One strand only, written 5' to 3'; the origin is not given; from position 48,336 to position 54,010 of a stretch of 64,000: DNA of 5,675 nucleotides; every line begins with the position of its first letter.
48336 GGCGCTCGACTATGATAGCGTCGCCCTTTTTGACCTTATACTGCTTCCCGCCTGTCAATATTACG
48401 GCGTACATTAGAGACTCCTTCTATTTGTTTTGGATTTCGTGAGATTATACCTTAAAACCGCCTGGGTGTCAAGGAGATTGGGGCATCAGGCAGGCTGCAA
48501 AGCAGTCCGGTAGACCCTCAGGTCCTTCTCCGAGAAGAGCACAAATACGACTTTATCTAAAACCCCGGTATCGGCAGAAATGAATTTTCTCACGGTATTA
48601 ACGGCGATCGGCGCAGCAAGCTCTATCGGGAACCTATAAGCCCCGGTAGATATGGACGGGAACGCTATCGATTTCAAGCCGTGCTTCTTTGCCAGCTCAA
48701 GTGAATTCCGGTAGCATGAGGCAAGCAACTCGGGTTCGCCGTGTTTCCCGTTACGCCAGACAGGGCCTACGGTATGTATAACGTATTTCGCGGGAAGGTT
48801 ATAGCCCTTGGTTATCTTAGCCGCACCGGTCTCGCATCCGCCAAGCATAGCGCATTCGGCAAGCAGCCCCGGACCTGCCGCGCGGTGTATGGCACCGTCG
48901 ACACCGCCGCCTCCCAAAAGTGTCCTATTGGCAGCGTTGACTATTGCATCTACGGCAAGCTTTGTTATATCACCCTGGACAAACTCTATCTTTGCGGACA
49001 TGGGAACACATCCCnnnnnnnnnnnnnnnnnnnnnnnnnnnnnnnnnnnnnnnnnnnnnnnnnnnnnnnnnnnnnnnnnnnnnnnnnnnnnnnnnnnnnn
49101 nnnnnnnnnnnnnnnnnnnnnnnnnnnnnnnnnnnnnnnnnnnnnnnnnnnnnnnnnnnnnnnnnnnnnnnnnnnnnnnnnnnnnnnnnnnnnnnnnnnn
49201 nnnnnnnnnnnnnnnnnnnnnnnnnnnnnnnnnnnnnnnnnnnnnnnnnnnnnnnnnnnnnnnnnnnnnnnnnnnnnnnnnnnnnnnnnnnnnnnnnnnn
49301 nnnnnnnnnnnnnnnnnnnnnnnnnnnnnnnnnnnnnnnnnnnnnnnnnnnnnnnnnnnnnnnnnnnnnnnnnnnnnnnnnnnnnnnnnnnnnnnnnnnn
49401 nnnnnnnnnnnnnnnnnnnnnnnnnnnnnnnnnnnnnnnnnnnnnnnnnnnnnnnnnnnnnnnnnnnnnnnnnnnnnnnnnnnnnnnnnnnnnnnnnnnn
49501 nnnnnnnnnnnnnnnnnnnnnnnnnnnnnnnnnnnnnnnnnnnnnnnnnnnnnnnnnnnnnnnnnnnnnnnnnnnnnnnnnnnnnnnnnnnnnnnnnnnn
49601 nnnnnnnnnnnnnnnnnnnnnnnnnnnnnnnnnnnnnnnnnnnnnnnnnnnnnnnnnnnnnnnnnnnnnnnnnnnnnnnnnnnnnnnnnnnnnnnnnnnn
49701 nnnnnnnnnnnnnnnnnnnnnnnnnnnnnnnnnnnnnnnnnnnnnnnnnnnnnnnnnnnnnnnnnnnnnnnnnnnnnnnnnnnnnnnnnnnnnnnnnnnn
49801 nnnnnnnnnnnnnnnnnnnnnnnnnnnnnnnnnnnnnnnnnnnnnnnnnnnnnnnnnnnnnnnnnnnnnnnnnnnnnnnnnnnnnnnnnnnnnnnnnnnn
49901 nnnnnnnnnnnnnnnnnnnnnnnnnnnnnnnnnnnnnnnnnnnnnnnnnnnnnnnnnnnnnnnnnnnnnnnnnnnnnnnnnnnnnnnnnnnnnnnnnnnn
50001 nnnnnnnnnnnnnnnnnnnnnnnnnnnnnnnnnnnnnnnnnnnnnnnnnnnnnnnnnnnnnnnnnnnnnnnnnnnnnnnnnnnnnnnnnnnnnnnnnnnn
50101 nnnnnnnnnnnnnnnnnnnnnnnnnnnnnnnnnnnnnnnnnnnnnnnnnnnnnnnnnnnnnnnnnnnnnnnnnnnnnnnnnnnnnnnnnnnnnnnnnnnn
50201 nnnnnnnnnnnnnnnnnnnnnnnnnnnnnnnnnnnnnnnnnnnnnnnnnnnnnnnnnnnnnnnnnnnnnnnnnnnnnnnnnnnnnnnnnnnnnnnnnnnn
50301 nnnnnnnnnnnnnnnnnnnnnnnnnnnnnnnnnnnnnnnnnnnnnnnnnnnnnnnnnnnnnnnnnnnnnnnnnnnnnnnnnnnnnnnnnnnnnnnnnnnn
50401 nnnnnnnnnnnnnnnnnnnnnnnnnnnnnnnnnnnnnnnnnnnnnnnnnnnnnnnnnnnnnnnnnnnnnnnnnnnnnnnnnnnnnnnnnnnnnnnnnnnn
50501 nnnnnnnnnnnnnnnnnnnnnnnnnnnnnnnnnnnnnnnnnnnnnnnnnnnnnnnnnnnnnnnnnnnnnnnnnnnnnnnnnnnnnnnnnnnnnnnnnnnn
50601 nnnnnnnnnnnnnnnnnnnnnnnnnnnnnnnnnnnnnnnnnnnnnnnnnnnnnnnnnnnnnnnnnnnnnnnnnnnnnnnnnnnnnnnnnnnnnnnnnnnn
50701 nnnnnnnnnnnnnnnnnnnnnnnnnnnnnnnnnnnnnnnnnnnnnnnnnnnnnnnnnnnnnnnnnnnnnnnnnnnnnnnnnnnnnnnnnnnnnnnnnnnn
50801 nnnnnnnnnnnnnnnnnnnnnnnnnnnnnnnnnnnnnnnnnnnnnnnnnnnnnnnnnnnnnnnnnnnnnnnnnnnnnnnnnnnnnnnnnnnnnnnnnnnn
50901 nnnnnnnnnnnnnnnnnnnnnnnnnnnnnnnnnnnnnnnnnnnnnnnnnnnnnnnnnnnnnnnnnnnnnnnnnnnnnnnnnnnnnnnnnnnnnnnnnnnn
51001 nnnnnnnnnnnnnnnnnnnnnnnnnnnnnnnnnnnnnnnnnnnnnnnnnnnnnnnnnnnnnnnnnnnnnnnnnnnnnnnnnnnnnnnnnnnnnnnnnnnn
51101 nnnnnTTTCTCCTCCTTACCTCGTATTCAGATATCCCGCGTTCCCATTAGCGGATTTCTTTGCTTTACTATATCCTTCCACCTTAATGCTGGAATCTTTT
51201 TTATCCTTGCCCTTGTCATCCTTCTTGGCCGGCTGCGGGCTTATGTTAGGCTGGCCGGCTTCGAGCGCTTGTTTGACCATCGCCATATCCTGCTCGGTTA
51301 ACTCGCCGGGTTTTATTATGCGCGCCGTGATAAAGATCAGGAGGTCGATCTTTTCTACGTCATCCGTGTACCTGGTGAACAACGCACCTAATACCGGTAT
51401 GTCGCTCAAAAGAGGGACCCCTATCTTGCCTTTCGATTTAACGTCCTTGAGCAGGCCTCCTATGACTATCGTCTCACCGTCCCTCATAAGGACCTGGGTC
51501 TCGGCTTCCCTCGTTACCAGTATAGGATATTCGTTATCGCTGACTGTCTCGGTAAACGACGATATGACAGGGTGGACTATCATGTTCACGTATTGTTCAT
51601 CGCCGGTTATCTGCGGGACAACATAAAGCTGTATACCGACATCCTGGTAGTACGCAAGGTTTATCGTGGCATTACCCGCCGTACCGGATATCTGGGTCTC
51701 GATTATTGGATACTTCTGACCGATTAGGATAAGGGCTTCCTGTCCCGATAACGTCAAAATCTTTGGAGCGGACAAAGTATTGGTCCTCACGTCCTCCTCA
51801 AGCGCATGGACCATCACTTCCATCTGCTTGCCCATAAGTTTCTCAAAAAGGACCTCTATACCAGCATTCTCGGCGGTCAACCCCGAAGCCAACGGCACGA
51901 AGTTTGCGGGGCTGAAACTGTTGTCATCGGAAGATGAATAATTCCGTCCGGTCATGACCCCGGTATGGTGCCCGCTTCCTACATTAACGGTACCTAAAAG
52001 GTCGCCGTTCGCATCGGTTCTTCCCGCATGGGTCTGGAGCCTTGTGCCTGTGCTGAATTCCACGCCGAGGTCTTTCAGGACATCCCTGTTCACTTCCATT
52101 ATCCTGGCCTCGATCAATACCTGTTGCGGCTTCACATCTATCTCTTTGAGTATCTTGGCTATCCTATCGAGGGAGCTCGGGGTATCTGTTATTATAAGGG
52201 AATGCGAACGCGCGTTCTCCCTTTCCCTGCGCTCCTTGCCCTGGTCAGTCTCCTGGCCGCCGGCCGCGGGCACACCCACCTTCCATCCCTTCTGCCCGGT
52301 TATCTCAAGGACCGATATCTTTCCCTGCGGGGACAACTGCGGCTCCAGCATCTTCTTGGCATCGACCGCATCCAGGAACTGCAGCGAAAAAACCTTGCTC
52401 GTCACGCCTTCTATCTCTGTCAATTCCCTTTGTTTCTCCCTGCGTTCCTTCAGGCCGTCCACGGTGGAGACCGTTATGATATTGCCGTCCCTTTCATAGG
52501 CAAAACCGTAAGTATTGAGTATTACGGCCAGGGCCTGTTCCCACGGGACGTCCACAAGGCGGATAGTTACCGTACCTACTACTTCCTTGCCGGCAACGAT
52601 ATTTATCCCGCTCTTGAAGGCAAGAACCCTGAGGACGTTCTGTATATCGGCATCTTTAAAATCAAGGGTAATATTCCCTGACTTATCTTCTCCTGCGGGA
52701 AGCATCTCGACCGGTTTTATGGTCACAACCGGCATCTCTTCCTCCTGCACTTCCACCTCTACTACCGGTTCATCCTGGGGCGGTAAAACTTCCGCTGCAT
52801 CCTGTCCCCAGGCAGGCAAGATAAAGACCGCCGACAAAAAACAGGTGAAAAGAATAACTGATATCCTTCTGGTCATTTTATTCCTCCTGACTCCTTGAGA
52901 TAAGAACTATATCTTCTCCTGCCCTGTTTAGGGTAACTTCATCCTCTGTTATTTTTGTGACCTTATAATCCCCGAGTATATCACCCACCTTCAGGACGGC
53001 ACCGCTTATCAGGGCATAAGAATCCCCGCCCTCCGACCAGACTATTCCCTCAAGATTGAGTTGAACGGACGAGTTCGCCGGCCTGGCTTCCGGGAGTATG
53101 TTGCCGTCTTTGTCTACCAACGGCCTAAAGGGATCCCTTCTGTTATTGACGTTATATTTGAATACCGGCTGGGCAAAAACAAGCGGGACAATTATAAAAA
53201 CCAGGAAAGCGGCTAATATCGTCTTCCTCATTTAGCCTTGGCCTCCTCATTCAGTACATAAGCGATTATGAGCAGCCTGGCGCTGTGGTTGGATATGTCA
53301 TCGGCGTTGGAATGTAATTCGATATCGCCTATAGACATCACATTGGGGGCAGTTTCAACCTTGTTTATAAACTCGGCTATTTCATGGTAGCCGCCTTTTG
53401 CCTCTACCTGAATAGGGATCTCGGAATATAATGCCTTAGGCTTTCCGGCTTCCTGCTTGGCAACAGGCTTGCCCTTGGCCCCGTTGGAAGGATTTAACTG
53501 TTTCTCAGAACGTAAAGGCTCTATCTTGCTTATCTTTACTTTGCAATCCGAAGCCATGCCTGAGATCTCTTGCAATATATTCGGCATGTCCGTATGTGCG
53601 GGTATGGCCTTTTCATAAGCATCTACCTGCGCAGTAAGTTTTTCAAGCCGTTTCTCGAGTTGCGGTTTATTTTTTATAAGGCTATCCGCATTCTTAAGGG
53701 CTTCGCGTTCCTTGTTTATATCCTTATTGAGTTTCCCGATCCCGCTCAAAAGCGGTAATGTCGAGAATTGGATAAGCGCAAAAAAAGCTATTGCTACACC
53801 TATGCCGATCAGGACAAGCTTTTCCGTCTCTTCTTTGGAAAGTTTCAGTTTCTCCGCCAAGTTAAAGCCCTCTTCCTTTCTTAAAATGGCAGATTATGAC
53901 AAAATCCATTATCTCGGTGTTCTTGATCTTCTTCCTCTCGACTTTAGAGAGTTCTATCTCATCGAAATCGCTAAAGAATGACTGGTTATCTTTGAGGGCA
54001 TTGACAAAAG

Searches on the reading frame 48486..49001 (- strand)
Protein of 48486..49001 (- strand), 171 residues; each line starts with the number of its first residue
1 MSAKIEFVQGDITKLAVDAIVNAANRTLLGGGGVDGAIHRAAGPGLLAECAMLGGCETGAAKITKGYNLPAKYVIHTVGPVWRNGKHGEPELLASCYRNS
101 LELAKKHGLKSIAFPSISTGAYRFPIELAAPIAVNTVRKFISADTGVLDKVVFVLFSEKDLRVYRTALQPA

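Call 86: search_protein_families(library=pfam, proteins=[window:48486-49001:-], max_evalue=0.001)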
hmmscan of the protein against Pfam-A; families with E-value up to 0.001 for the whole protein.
window:48486-49001:- (171 aa): 1 family
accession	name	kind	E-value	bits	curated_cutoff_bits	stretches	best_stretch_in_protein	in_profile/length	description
PF01661.27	Macro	-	3.5e-49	166.1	22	1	21-133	1-118/118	Macro domain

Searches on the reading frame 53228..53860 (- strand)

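Call 86: search_protein_families(library=pfam, proteins=[window:53228-53860:-], max_evalue=0.001)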
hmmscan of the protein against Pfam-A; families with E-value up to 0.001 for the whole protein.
window:53228-53860:- (210 aa): 1 family
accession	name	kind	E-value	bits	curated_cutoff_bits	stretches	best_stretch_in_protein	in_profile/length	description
PF04350.18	PilO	-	3.9e-17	63.2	22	2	137-190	76-128/145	Pilus assembly protein, PilO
